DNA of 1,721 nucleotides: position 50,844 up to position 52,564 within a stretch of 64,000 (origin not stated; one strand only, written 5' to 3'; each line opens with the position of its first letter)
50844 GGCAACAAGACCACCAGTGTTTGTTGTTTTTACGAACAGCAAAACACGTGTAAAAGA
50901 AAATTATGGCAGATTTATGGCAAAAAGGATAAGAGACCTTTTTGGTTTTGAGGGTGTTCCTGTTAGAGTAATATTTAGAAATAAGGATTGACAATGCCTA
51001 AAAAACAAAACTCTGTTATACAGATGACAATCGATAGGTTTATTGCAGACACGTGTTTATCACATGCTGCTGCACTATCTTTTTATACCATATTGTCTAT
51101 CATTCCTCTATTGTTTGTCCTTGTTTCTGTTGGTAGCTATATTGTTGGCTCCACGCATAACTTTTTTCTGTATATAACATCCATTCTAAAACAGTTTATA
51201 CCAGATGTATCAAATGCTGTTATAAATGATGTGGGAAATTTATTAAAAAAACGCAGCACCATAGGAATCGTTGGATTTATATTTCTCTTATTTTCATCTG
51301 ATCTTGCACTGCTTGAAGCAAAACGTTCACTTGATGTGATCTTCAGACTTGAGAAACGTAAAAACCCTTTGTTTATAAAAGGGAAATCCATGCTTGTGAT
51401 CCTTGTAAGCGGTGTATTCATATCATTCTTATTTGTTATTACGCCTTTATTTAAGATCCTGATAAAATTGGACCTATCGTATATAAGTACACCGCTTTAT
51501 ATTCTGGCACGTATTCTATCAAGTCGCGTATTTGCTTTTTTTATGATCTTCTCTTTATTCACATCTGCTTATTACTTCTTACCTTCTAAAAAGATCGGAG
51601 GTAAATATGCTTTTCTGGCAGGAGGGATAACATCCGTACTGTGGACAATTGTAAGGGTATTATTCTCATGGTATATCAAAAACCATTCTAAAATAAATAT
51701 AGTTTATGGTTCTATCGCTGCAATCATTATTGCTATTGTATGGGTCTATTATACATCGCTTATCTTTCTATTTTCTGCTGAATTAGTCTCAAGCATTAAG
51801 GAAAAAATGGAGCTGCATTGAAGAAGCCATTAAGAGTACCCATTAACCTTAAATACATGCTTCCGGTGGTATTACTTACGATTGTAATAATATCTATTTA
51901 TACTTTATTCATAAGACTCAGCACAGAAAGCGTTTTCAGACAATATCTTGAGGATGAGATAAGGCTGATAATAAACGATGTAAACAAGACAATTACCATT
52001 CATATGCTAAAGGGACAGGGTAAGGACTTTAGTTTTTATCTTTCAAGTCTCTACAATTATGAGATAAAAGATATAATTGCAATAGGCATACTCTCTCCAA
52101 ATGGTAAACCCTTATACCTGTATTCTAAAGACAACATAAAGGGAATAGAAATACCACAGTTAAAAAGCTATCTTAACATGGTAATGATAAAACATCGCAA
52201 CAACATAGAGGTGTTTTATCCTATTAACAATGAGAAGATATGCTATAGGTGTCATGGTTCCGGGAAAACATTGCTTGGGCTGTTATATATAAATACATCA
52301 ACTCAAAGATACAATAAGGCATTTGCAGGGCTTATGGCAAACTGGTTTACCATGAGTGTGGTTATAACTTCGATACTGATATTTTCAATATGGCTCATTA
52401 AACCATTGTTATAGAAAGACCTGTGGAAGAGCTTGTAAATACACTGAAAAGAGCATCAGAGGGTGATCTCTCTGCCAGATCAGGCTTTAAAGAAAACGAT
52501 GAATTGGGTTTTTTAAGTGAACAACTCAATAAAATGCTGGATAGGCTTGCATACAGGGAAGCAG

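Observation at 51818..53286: Cognate sensor kinase also frameshifted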

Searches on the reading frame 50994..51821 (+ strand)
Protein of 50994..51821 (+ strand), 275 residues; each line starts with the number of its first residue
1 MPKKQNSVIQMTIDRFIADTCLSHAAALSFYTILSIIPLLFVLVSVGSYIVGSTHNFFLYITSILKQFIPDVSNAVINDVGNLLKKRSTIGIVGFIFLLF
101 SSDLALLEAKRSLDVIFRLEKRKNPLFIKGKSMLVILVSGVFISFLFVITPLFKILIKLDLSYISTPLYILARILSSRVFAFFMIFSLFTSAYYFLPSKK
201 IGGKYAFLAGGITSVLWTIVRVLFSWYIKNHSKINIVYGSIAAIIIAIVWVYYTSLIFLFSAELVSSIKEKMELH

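Call 17: find_encoding_contigs(protein=window:50994-51821:+, flank=10000, max_places=10)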
Protein window:50994-51821:+ (275 aa): 5 contigs read that carry it; 5 places shown.
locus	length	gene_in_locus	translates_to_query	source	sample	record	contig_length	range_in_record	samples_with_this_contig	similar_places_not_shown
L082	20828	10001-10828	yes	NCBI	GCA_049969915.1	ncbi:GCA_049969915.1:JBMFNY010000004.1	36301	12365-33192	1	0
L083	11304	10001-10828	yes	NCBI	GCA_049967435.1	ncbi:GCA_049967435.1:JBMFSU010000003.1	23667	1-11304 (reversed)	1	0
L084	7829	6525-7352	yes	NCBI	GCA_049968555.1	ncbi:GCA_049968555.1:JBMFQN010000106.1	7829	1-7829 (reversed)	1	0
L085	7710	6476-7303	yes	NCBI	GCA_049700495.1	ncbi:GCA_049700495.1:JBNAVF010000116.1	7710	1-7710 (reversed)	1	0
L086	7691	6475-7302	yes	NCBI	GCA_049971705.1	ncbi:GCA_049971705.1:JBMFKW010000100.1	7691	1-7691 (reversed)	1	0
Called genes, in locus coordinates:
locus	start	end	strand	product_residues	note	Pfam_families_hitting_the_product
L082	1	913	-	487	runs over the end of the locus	PF00691:OmpA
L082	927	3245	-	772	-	PF19077:Big_13 (faint)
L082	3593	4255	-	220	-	PF10604:Polyketide_cyc2 (weak), PF03364:Polyketide_cyc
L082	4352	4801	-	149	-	PF12172:zf-ChsH2, PF01796:OB_ChsH2_C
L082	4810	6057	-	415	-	PF00108:Thiolase_N (weak), PF22691:Thiolase_C_1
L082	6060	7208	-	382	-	PF00108:Thiolase_N (faint), PF22691:Thiolase_C_1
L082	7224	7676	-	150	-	PF12172:zf-ChsH2, PF01796:OB_ChsH2_C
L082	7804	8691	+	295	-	PF00350:Dynamin_N (faint), PF01926:MMR_HSR1, PF02421:FeoB_N, PF03193:RsgA_GTPase (faint), PF10662:PduV-EutP, PF00009:GTP_EFTU (weak), PF07650:KH_2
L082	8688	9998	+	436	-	PF00071:Ras (faint), PF01926:MMR_HSR1, PF02421:FeoB_N, PF00009:GTP_EFTU, PF01926:MMR_HSR1, PF02421:FeoB_N, PF00009:GTP_EFTU, PF14714:KH_dom-like, +4 more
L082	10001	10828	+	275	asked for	PF03631:Virul_fac_BrkB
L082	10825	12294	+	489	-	PF00672:HAMP, PF00512:HisKA, PF02518:HATPase_c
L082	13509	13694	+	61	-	PF02954:HTH_8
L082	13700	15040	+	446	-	PF18073:Zn_ribbon_LapB, PF13481:AAA_25, PF03796:DnaB_C (weak), PF06745:ATPase, PF23442:DUF7125, PF06745:ATPase (weak), PF13541:ChlI (weak), PF05362:Lon_C, +1 more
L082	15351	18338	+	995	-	PF00515:TPR_1 (faint), PF07719:TPR_2 (faint), PF12895:ANAPC3 (faint), PF13174:TPR_6 (faint), PF13176:TPR_7 (faint), PF13181:TPR_8 (faint), PF14559:TPR_19 (weak), PF14559:TPR_19, +13 more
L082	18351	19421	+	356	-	PF13191:AAA_16 (weak), PF13604:AAA_30 (faint), PF25201:nSTAND6 (weak), PF13401:AAA_22, PF07728:AAA_5 (weak)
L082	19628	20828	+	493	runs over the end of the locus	-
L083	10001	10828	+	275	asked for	PF03631:Virul_fac_BrkB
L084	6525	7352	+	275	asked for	PF03631:Virul_fac_BrkB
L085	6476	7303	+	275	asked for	PF03631:Virul_fac_BrkB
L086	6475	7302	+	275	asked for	PF03631:Virul_fac_BrkB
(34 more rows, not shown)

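Call 34: search_protein_families(library=ncbifam, proteins=[L082:10825-12294:+], max_evalue=0.001)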
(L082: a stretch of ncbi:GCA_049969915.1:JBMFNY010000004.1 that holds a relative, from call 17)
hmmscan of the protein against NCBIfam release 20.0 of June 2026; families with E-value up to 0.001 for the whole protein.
L082:10825-12294:+ (489 aa): 87 families (the best 25 are shown)
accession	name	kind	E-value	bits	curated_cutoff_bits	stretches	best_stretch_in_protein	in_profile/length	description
NF008468.0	PRK11360.1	equivalog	1.8e-63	214.9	646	1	255-487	383-612/616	two-component system sensor histidine kinase AtoS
NF007688.0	PRK10364.1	equivalog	1.1e-51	176.1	479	1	249-484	221-452/460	two-component system sensor histidine kinase ZraS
NF033092.0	HK_WalK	equivalog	4.2e-43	147.8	725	2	275-483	379-594/594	cell wall metabolism sensor histidine kinase WalK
NF053867.1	SprKinKinDBac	equivalog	6.6e-40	137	775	1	260-484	278-498/500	sporulation kinase KinD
NF046044.1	PnpS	equivalog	2.3e-39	135.5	400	1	276-482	178-390/390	two-component system histidine kinase PnpS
NF010411.0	PRK13837.1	equivalog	4.6e-37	127.5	647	1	247-485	430-677/828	two-component system VirA-like sensor kinase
NF046020.1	HisKinCckABruc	equivalog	2e-32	112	1000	1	252-482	464-706/868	cell cycle histidine kinase CckA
NF047466.1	hybrid_RR_LvrB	exception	2.3e-32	112.6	500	1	238-482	121-375/377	hybrid histidine kinase/response regulator LvrB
NF008293.1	PRK11073.1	equivalog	4.6e-32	111.6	240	1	250-483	113-347/349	nitrogen regulation protein NR(II)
NF008312.0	PRK11100.1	equivalog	5.2e-32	111.3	356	1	173-482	181-473/477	two-component system sensor histidine kinase CreC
NF010076.0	PRK13557.1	subfamily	5.5e-32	110.9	631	1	252-484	147-395/540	histidine kinase famiy protein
TIGR02956.1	TMAO_torS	equivalog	1.2e-31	109.7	676.5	1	274-486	470-685/967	TMAO reductase system sensor histidine kinase/response regulator TorS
NF012163.2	BaeS_SmeS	equivalog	1.6e-30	106.4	500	1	179-469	169-444/457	sensor histidine kinase efflux regulator BaeS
NF041947.1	LuxQ_Vibrio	equivalog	2.9e-30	104.9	1200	1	275-484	479-697/843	quorum-sensing autoinducer 2 sensor kinase/phosphatase LuxQ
NF047496.1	HK_LIC11548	equivalog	1.8e-29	102.9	750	1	177-482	280-588/589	LIC_11548 family sensor histidine kinase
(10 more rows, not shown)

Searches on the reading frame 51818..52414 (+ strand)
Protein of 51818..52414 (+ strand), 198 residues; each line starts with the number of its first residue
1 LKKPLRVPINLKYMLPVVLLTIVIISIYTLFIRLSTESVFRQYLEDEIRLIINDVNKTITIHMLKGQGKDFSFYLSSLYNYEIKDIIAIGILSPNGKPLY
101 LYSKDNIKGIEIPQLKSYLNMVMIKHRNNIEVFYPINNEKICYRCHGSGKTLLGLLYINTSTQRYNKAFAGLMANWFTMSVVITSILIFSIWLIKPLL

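Call 6: search_protein_families(library=pfam, proteins=[window:51818-52411:+], max_evalue=0.01)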
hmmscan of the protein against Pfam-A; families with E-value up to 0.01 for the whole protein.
window:51818-52411:+ (198 aa): 1 family
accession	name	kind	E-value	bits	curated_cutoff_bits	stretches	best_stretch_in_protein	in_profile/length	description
PF21563.3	Mcp40H-20_sensor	-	0.00033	21.4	27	1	59-162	7-111/112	Methyl-accepting chemotaxis sensory transducer, class 40H, sensor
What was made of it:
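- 51818..52414 (+): Kinase N-terminal fragment (198 aa): TM1 (about residues 14-32), periplasmic PAS/Cache-like sensor, TM2 (about residues 176-197). It ends at a premature TAG created by the frameshift. Weak PF21563 hit (call 6).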

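Call 28: find_encoding_contigs(protein=window:51818-52414:+, flank=3000, max_places=10)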
Protein window:51818-52414:+ (198 aa): no gene with exactly this product is on record in the collection.

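Call 49: predict_structure(alignment_id=A2)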
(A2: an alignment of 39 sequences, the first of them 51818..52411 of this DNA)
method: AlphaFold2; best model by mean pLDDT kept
length: 198 residues; sequences in the alignment: 39
mean_pLDDT: 81.3   pTM: 0.67
mean pLDDT of the five models: 81.3, 80.7, 79.3, 78.8, 76.8
residues with pLDDT >= 90: 9; 70-90: 167; 50-70: 19; < 50: 3
segments of 3 or more residues with pLDDT < 50: 1-3
pLDDT, mean of each block of 10 residues (from residue 1): 54 79 85 85 85 85 79 87 82 86 77 69 87 87 78 88 86 86 85 76
secondary structure, 60 per line:
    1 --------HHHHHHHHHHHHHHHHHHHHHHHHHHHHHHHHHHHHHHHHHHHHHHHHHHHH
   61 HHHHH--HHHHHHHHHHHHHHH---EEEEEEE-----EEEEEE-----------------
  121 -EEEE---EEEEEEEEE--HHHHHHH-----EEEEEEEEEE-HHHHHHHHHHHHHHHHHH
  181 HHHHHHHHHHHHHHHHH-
elements in order: H9-65 H68-82 E86-92 E98-103 E122-125 E129-137 H140-146 E152-161 H163-197
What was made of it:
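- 51818..52414 (+): AF2 model with pLDDT 81, with long terminal helices flanking a mixed alpha/beta (PAS-like) core (call 49).
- On GSU0935/GSU0582-type periplasmic heme-c sensor (PF21563): AF2 model with pLDDT 81 (call 49).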

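Call 51: fold_search(model_id=the predicted structure, library=pdb)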
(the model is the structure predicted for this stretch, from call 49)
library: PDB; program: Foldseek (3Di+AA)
matches with E <= 10: 382; with E <= 0.001: 3
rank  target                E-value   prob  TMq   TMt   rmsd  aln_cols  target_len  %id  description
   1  9a5d_A                1.5e-06  1.00  0.66  0.24   4.8       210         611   16  Integrative model of WALK-YYCH by crosslinking MS and deep learning (released 2024-09-18)
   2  3b42_B                1.9e-05  1.00  0.33  0.48  11.8       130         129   18  Periplasmic sensor domain of chemotaxis protein GSU0935 (released 2008-04-08)
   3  3b42_A                1.8e-04  1.00  0.31  0.45  12.9       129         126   19  Periplasmic sensor domain of chemotaxis protein GSU0935 (released 2008-04-08)
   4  3b47                  1.9e-03  1.00  0.29  0.46  14.7       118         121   17  Periplasmic sensor domain of chemotaxis protein GSU0582 (released 2008-04-08)
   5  9a72_A                5.4e-03  1.00  0.32  0.23   4.6       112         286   16  Integrative model of YFMS-CHEW by crosslinking MS and deep learning (released 2024-09-18)
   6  4jgo_B                6.1e-03  1.00  0.45  0.43   4.7       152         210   11  The crystal structure of sporulation kinase d sensor domain from Bacillus subtilis subsp. (released 2013-05-15)
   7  4jgq_A                6.1e-03  1.00  0.40  0.39   6.8       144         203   10  The crystal structure of sporulation kinase D mutant sensor domain, r131a, from Bacillus subtilis subsp in co-crystall (released 2013-05-15)
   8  4ywz_B                7.8e-03  1.00  0.44  0.58   4.2       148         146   14  Crystal structure of the extracellular receptor domain of the essential sensor kinase WalK from Staphylococcus aureus (released 2016-03-30)
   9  8w7p_B                8.9e-03  0.99  0.35  0.29   6.3       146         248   12  Extracellular domain of a sensor histidine kinase (released 2024-01-10)
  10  5yk3_C                1.1e-02  0.96  0.28  0.43  15.8       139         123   11  human Ragulator complex (released 2019-01-23)
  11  7dud_A                1.1e-02  1.00  0.45  0.58   3.9       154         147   15  Crystal Structure of erWalK (released 2022-01-19)
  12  4jgr_B                1.1e-02  1.00  0.40  0.39   7.1       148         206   11  The crystal structure of sporulation kinase D mutant sensor domain, R131A, from Bacillus subtilis subsp at 2.4A resolu (released 2013-05-15)
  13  4jgq_B                1.2e-02  0.99  0.38  0.38   7.3       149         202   11  The crystal structure of sporulation kinase D mutant sensor domain, r131a, from Bacillus subtilis subsp in co-crystall (released 2013-05-15)
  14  4jgr_A                1.5e-02  0.98  0.36  0.35   7.7       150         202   11  The crystal structure of sporulation kinase D mutant sensor domain, R131A, from Bacillus subtilis subsp at 2.4A resolu (released 2013-05-15)
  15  5yk3_H                1.5e-02  0.94  0.28  0.43  13.8       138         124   12  human Ragulator complex (released 2019-01-23)
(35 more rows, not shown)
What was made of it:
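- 51818..52414 (+): Foldseek hits to the GSU0935/GSU0582 sensors (call 51).
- On GSU0935/GSU0582-type periplasmic heme-c sensor (PF21563): The rmsd is high, as expected for domain-swapped crystal dimers (call 51).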

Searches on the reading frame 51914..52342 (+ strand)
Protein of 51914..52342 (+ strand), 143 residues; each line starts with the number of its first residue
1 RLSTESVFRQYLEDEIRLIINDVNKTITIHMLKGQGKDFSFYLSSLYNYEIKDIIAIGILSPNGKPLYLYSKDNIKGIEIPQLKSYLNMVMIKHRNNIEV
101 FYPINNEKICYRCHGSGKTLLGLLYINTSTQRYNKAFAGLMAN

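Call 33: search_solved_structures(query=window:51914-52342:+, max_evalue=10, show_alignments=2)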
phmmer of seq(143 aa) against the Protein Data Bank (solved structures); distinct sequences matched with E-value up to 10: 4.
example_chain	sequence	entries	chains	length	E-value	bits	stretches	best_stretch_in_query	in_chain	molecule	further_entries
3b42_A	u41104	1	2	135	0.025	17.7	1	94-132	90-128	Methyl-accepting chemotaxis protein, putative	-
3l6a_A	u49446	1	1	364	0.63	13.2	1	21-93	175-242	Eukaryotic translation initiation factor 4 gamma 2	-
9j6x_C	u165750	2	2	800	0.86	12.7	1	66-103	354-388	Isoamylase 2, chloroplastic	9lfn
9rcu_B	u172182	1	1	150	1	12.4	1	21-81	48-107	Spike protein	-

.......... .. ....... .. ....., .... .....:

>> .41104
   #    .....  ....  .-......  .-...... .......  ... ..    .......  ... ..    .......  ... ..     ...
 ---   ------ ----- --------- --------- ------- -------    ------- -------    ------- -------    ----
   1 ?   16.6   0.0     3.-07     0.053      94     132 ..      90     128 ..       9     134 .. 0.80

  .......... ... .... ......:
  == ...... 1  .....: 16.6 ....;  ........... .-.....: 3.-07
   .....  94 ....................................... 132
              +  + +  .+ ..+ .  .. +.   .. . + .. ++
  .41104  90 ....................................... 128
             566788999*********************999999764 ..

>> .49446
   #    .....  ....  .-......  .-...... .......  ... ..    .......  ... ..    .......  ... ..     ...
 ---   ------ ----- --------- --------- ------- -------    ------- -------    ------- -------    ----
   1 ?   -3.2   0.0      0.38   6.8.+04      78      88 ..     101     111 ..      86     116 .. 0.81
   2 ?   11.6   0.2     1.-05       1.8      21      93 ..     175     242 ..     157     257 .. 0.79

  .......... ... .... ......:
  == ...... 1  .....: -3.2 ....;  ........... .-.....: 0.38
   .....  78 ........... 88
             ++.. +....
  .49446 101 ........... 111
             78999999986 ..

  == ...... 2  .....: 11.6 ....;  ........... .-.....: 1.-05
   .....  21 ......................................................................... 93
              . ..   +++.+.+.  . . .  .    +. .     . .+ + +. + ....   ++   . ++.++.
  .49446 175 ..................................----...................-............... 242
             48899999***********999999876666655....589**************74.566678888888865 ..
